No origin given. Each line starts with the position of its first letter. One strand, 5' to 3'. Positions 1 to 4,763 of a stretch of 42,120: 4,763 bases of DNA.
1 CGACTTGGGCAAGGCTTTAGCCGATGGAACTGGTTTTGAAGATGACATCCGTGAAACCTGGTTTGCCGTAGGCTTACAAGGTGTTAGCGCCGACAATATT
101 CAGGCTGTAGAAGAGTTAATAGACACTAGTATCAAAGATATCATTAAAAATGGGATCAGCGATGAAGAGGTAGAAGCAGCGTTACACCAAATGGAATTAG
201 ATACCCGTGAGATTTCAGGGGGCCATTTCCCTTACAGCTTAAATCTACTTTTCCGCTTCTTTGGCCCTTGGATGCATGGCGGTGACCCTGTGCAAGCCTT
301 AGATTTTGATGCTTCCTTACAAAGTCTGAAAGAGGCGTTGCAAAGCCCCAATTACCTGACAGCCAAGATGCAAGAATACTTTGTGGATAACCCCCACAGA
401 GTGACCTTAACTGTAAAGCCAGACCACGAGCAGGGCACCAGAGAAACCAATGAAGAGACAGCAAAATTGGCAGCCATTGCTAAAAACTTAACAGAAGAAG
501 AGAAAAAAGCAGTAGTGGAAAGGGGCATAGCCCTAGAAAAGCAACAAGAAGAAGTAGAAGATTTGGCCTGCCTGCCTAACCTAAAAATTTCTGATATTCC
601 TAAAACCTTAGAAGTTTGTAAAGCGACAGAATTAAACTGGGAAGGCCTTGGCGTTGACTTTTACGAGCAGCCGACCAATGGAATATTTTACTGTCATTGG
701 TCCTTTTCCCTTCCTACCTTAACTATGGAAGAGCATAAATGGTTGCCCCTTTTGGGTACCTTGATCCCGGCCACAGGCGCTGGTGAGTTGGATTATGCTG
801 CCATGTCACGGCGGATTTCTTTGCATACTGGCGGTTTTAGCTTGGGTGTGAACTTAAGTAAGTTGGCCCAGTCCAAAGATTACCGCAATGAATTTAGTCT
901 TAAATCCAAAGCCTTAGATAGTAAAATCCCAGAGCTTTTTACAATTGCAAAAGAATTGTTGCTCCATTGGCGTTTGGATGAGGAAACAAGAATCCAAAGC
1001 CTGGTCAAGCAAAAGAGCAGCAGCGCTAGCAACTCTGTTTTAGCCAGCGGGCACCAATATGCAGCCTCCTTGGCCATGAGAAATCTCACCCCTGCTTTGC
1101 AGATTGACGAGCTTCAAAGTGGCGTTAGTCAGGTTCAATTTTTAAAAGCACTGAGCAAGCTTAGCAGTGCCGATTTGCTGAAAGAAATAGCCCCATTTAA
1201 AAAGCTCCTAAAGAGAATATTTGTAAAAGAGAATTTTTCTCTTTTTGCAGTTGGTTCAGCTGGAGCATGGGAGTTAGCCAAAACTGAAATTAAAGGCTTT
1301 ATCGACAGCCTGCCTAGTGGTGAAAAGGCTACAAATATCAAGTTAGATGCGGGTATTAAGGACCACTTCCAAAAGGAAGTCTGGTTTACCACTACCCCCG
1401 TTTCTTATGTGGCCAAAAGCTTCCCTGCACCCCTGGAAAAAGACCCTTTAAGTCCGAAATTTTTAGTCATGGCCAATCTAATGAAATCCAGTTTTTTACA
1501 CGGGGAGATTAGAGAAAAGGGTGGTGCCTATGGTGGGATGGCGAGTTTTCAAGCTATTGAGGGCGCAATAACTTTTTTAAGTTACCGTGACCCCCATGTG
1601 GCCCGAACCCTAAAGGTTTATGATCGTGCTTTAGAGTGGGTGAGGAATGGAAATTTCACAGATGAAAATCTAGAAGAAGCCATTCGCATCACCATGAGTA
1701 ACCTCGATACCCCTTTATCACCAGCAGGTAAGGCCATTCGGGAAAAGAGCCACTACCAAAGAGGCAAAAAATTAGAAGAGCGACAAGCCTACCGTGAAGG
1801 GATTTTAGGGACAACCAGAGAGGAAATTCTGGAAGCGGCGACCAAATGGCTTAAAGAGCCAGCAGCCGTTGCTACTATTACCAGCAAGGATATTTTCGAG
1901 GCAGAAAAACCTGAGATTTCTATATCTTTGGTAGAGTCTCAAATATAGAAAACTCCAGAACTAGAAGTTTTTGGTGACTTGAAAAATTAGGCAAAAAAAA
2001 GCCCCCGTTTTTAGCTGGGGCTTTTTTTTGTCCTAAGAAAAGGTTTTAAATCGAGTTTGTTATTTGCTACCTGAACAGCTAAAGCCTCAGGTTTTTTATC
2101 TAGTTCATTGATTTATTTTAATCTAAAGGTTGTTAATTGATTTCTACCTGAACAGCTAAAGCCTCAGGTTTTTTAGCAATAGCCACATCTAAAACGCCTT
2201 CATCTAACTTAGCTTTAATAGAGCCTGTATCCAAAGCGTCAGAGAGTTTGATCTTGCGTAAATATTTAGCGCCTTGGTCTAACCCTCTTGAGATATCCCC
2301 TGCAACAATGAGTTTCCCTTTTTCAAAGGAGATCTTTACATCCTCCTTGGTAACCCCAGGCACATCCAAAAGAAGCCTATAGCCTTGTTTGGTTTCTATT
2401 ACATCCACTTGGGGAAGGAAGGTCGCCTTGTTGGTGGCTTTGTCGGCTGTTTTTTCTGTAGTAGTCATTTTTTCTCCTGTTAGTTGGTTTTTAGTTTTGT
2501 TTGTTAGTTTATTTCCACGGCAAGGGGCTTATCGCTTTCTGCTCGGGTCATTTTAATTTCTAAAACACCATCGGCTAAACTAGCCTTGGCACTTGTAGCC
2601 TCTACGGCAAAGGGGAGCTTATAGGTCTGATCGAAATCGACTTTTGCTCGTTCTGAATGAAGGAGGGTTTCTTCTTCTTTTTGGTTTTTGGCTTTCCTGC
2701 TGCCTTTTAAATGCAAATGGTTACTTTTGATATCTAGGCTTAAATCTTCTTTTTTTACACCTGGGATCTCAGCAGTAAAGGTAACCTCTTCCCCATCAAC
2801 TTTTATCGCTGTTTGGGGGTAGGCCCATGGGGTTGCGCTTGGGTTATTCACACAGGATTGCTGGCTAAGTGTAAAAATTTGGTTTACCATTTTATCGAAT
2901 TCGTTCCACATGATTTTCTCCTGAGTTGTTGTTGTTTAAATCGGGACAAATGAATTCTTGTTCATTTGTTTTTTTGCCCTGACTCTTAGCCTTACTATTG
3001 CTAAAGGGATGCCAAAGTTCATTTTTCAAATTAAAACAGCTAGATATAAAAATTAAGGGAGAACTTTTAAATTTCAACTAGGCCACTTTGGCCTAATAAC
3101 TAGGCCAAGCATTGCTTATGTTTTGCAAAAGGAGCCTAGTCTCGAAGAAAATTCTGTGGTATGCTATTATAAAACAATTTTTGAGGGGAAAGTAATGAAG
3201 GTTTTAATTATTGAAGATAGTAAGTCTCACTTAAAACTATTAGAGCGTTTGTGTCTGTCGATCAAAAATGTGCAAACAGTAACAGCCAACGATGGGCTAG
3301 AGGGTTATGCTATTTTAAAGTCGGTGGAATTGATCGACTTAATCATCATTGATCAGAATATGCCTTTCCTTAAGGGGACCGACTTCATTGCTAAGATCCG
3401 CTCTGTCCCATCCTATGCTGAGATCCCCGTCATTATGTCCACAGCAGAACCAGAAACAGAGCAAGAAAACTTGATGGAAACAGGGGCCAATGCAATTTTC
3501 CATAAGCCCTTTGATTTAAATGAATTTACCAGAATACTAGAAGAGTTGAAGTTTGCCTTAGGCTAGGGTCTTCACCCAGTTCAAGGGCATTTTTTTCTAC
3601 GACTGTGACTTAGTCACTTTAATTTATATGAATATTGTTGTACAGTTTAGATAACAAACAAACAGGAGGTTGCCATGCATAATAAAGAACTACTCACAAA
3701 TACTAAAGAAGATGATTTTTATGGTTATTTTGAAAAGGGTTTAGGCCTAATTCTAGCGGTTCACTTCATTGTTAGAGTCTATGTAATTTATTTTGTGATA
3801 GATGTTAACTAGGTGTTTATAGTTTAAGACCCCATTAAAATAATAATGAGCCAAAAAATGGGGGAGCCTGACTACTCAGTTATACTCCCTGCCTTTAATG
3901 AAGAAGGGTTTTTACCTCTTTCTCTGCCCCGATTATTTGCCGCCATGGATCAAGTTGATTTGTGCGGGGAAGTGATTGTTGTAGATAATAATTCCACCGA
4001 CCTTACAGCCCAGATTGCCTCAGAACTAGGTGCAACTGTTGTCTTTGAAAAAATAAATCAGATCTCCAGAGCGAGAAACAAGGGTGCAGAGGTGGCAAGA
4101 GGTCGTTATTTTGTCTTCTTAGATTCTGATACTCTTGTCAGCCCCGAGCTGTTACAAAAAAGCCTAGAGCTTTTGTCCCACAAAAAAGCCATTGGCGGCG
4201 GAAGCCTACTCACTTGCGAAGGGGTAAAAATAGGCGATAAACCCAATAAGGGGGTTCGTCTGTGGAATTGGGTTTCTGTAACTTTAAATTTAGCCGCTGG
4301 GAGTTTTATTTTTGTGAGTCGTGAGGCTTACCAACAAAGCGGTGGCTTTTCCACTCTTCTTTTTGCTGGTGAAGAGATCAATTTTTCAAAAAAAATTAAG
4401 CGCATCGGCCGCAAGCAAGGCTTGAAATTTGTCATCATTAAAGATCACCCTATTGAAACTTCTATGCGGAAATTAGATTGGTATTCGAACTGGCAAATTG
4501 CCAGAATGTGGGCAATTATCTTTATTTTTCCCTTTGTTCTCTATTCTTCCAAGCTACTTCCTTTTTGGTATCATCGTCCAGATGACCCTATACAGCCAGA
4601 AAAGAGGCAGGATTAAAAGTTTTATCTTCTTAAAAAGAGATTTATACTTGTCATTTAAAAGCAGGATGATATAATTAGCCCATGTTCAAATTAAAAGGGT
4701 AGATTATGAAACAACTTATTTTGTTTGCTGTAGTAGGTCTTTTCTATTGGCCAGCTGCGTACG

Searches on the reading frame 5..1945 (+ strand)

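Call 9: search_protein_families(library=pfam, proteins=[window:5-1945:+], max_evalue=0.001)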
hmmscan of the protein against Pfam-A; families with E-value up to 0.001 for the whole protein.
window:5-1945:+ (647 aa): 3 families
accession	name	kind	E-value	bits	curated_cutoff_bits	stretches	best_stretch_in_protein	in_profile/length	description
PF08367.16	M16C_assoc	-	7.3e-67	225.6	25.3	1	138-383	2-252/252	Peptidase M16C associated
PF22516.1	PreP_C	-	3e-30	105.5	27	1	457-614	1-157/173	PreP C-terminal domain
PF05193.26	Peptidase_M16_C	-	1.5e-15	58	23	2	399-561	8-179/181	Peptidase M16 inactive domain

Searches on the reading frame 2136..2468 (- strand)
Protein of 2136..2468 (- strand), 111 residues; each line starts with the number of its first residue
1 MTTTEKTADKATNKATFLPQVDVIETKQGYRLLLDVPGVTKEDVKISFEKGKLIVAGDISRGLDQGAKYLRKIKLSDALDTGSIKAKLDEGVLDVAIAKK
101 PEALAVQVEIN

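Call 9: search_protein_families(library=pfam, proteins=[window:2136-2468:-], max_evalue=0.001)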
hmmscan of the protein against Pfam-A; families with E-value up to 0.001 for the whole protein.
window:2136-2468:- (111 aa): 2 families
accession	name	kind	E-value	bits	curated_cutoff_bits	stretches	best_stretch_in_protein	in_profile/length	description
PF00011.27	HSP20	-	1.4e-13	51.2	20.8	1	22-103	1-91/102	Hsp20/alpha crystallin family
PF17886.7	ArsA_HSP20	-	0.00029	20.8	22.5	1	28-95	2-61/63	HSP20-like domain found in ArsA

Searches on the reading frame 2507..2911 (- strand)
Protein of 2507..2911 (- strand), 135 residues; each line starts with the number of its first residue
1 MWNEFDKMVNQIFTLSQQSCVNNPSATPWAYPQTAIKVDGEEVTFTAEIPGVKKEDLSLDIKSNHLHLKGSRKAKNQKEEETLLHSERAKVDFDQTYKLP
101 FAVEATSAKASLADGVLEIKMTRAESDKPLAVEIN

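Call 9: search_protein_families(library=pfam, proteins=[window:2507-2911:-], max_evalue=0.001)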
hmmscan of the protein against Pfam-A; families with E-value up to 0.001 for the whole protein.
window:2507-2911:- (135 aa): 1 family
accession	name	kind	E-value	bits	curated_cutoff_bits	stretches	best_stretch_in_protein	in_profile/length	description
PF00011.27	HSP20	-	7e-18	65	20.8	1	36-133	2-100/102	Hsp20/alpha crystallin family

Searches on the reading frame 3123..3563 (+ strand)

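Call 9: search_protein_families(library=pfam, proteins=[window:3123-3563:+], max_evalue=0.001)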
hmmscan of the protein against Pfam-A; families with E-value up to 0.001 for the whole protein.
window:3123-3563:+ (147 aa): 1 family
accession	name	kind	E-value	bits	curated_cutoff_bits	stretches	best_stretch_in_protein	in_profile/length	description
PF00072.30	Response_reg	-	6.8e-18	65.3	30.2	1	27-139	1-110/111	Response regulator receiver domain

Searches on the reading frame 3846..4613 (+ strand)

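Call 9: search_protein_families(library=pfam, proteins=[window:3846-4613:+], max_evalue=0.001)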
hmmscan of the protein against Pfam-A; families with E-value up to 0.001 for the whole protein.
window:3846-4613:+ (256 aa): 5 families
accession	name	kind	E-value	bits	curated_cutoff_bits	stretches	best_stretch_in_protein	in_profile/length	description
PF00535.33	Glycos_transf_2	-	2.1e-22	80.3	23.3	1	11-133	1-127/168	Glycosyl transferase family 2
PF10111.15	Glyco_tranf_2_2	-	1.1e-07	32.1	27.3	1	29-114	18-110/276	Glycosyltransferase like family 2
PF13641.12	Glyco_tranf_2_3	-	3.3e-06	27.7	27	1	8-115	1-118/230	Glycosyltransferase like family 2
PF13632.12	Glyco_trans_2_3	-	0.00023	21.5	27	0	88-226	1-143/198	Glycosyl transferase family group 2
PF13506.12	Glyco_transf_21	-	0.00073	19.5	21.7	0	79-193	24-146/174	Glycosyl transferase family 21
